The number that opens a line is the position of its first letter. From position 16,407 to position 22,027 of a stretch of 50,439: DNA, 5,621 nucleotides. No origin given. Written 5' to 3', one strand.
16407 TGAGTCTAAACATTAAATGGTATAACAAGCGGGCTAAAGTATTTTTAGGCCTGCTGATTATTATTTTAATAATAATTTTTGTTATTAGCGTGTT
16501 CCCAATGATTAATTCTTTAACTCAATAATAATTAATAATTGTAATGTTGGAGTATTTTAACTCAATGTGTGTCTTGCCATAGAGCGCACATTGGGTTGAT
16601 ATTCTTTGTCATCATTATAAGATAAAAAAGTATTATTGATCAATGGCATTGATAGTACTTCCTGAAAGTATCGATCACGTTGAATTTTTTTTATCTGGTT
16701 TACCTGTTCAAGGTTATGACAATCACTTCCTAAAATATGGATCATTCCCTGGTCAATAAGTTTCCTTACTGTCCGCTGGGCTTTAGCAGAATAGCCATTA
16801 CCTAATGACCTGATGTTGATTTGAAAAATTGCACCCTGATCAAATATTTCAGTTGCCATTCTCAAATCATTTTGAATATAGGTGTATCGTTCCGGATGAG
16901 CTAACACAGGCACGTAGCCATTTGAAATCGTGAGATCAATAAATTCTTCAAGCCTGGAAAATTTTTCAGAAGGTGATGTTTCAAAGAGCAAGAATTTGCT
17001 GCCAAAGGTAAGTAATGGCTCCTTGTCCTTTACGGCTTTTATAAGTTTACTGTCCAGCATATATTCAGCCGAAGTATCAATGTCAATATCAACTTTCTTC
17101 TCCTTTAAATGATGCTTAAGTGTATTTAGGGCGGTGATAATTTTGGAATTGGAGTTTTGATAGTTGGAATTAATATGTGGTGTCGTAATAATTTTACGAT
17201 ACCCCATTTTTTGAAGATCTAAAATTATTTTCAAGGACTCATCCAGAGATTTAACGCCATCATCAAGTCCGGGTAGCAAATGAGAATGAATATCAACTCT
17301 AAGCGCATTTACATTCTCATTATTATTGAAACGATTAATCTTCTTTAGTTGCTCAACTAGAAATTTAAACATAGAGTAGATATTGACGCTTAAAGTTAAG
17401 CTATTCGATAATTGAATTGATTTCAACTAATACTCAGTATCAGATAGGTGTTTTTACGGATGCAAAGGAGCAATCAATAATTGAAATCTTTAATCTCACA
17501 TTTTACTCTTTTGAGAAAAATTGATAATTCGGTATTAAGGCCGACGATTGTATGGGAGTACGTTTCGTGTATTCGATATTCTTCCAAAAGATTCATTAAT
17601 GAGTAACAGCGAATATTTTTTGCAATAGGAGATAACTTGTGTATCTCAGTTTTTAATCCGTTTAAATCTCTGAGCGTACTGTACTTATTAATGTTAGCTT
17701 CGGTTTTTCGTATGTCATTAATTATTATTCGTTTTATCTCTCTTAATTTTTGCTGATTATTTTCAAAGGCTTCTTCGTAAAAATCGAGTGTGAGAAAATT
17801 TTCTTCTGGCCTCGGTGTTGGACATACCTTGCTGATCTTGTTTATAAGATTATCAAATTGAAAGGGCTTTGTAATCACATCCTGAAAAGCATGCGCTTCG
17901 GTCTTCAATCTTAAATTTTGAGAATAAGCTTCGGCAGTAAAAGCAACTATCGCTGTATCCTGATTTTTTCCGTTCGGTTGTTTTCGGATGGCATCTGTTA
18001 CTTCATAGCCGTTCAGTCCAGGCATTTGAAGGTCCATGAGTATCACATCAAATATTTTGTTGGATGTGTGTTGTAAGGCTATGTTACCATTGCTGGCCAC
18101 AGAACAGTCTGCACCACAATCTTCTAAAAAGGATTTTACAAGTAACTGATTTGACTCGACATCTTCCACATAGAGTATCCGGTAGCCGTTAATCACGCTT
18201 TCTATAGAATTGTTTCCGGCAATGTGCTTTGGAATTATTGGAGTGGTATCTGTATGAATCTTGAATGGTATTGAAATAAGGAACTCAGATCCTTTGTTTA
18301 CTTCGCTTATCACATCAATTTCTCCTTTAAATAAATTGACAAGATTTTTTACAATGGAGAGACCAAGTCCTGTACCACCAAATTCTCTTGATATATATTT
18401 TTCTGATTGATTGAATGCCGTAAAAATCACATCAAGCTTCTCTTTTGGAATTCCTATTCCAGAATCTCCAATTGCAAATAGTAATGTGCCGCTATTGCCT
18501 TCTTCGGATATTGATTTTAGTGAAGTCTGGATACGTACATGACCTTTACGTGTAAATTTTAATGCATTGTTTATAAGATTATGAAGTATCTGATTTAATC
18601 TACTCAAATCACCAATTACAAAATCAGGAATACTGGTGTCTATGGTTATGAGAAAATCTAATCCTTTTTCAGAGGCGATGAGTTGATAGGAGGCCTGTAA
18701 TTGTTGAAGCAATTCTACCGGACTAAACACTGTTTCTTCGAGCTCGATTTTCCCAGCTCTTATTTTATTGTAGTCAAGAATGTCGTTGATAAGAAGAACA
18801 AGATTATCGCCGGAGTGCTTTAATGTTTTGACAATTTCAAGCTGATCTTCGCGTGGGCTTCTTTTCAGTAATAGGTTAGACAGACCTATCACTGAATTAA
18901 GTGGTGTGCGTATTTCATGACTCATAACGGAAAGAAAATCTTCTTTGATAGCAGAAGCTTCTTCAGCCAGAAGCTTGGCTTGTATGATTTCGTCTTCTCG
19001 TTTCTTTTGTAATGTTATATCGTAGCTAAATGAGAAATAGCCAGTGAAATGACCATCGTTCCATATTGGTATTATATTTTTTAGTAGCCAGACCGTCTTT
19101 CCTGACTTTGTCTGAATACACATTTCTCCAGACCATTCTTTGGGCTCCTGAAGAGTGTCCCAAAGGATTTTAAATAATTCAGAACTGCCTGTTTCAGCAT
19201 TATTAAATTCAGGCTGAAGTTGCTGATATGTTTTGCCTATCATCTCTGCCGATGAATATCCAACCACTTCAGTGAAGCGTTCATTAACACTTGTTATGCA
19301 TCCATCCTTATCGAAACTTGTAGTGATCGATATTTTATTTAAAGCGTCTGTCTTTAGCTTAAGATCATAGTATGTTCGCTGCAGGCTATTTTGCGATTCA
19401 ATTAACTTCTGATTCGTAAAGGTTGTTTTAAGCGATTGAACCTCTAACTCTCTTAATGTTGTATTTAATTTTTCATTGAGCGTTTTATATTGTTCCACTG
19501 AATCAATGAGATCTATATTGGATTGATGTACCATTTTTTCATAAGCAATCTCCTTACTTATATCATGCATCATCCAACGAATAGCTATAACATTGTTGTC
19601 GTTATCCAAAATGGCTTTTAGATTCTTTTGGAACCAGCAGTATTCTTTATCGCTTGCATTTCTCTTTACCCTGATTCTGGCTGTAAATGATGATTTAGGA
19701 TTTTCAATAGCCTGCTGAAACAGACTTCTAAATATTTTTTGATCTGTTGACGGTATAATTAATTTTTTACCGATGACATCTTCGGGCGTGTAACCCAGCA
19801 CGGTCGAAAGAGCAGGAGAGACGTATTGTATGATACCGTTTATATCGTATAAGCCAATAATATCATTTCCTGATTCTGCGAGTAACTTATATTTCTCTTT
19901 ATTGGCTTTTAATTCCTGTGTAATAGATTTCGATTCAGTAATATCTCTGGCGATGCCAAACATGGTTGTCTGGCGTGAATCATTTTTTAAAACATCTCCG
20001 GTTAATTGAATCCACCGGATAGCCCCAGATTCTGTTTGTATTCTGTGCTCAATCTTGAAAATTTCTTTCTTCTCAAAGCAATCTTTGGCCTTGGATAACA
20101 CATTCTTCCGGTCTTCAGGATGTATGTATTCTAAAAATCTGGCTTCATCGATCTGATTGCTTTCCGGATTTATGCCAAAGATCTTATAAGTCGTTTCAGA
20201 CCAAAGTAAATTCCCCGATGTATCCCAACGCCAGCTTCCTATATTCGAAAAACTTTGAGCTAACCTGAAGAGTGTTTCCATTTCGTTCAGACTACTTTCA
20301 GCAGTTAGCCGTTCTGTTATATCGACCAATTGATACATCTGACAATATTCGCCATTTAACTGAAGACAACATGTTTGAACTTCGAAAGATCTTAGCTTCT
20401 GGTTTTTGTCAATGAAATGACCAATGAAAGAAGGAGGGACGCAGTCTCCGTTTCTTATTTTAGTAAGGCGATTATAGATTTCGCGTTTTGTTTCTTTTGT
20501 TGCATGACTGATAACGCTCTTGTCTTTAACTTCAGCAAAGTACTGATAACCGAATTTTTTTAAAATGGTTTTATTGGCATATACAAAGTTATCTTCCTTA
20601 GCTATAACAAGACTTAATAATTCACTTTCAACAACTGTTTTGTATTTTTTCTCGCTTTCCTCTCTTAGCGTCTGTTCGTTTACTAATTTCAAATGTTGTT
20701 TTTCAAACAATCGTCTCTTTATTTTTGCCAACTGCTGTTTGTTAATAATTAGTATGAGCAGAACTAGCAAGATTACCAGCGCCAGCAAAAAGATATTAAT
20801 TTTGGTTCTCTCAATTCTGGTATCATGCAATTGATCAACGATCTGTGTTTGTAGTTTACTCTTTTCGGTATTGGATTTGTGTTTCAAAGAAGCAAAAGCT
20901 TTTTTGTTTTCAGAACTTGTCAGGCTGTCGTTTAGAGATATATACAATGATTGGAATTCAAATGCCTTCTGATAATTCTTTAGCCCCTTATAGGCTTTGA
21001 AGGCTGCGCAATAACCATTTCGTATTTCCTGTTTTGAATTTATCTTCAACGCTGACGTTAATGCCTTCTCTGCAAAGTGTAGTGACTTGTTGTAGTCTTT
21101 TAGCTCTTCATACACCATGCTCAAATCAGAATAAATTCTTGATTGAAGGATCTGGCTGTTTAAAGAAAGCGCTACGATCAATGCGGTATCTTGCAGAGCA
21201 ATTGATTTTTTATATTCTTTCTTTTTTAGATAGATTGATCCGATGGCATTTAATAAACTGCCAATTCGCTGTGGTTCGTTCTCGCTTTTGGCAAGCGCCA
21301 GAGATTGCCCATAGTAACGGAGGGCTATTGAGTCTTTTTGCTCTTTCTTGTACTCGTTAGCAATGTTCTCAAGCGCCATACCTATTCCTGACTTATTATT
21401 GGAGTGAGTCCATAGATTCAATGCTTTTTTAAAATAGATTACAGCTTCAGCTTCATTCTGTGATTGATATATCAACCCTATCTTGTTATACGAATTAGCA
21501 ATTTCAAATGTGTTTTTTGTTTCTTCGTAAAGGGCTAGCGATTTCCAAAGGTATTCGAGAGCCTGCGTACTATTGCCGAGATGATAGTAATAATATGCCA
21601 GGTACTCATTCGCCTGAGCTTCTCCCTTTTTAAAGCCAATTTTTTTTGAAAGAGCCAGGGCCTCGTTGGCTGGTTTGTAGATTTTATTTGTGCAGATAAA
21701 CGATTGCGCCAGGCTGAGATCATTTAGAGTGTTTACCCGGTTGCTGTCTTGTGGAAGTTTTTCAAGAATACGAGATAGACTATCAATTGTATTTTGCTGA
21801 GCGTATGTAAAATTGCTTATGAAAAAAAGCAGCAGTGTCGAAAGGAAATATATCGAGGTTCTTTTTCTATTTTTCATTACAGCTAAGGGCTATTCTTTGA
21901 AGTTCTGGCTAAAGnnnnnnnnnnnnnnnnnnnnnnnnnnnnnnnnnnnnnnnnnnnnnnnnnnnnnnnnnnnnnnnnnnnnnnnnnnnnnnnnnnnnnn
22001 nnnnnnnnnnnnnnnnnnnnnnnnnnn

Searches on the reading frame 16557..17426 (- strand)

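Call 39: search_protein_families(library=pfam, proteins=[window:16557-17426:-], max_evalue=0.00001)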
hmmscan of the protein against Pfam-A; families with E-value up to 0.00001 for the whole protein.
window:16557-17426:- (289 aa): 1 family
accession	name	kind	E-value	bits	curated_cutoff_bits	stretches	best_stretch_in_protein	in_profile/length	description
PF19567.5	CpsB_CapC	-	1.1e-44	153.1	27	1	44-241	2-200/234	Capsular polysaccharide synthesis, CpsB/CapC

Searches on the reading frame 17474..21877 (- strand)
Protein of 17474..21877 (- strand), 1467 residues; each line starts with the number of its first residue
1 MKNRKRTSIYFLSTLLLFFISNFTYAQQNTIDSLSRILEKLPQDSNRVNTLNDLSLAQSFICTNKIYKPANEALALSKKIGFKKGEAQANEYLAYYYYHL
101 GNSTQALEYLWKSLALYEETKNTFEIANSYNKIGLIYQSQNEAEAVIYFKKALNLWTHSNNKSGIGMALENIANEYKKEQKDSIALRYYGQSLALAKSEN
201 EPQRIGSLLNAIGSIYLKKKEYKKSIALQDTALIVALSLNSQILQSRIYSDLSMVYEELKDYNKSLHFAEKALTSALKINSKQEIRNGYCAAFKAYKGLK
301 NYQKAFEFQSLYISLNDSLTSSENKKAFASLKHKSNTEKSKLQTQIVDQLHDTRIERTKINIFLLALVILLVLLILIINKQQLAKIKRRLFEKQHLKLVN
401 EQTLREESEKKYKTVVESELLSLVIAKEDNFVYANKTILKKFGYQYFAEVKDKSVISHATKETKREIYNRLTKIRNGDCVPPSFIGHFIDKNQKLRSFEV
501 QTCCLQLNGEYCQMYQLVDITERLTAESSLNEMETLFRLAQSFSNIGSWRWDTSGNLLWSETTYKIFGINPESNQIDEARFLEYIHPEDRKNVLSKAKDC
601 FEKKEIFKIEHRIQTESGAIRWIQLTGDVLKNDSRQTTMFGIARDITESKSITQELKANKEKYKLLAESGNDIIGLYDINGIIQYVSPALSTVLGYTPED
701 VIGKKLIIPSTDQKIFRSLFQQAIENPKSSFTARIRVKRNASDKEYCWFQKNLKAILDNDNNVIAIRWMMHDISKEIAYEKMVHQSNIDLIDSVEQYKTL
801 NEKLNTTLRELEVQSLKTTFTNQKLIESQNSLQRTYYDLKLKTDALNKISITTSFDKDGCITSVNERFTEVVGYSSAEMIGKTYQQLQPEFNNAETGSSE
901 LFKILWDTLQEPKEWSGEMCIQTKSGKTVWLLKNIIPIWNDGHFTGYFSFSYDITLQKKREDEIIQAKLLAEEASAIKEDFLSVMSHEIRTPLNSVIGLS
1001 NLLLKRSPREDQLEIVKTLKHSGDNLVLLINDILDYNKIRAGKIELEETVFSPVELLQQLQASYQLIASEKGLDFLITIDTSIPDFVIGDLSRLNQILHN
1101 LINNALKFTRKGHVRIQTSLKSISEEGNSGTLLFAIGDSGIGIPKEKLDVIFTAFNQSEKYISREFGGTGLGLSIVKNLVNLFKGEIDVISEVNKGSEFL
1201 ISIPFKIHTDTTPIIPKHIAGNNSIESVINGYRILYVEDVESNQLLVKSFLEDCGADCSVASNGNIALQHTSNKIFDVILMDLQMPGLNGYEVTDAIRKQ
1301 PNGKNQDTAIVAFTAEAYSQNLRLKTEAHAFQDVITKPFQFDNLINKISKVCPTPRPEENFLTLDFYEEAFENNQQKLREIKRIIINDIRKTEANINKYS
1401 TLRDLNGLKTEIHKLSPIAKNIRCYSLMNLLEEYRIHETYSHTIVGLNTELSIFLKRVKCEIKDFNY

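Call 39: search_protein_families(library=pfam, proteins=[window:17474-21877:-], max_evalue=0.00001)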
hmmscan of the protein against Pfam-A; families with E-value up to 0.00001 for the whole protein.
window:17474-21877:- (1467 aa): 10 families
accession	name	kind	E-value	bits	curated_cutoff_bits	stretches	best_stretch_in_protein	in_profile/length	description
PF08447.18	PAS_3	-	1.5e-36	124.9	25.6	3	557-637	2-82/89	PAS fold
PF13426.13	PAS_9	-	7.3e-30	103.7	27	2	856-955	8-102/103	PAS domain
PF00989.32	PAS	-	4e-27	94.9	22.6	2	663-773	3-113/113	PAS fold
PF02518.31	HATPase_c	-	3.9e-25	88.9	26.4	1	1089-1206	1-110/111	Histidine kinase-, DNA gyrase B-, and HSP90-like ATPase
PF00072.30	Response_reg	-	1.5e-19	70.7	30.2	1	1234-1348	1-110/111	Response regulator receiver domain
PF13424.12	TPR_12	-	5.5e-19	68.6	30.1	3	87-156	3-75/77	Tetratricopeptide repeat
PF08448.16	PAS_4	-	3.8e-18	66.1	23.1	1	668-775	2-107/110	PAS fold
PF00512.31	HisKA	-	8.1e-18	64.7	26.9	1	978-1042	2-66/66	His Kinase A (phospho-acceptor) domain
PF13374.12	TPR_10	-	9e-11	41.9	27.5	0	93-120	8-35/42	Tetratricopeptide repeat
PF07719.23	TPR_2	-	9.4e-07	28.9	27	0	247-273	2-28/34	Tetratricopeptide repeat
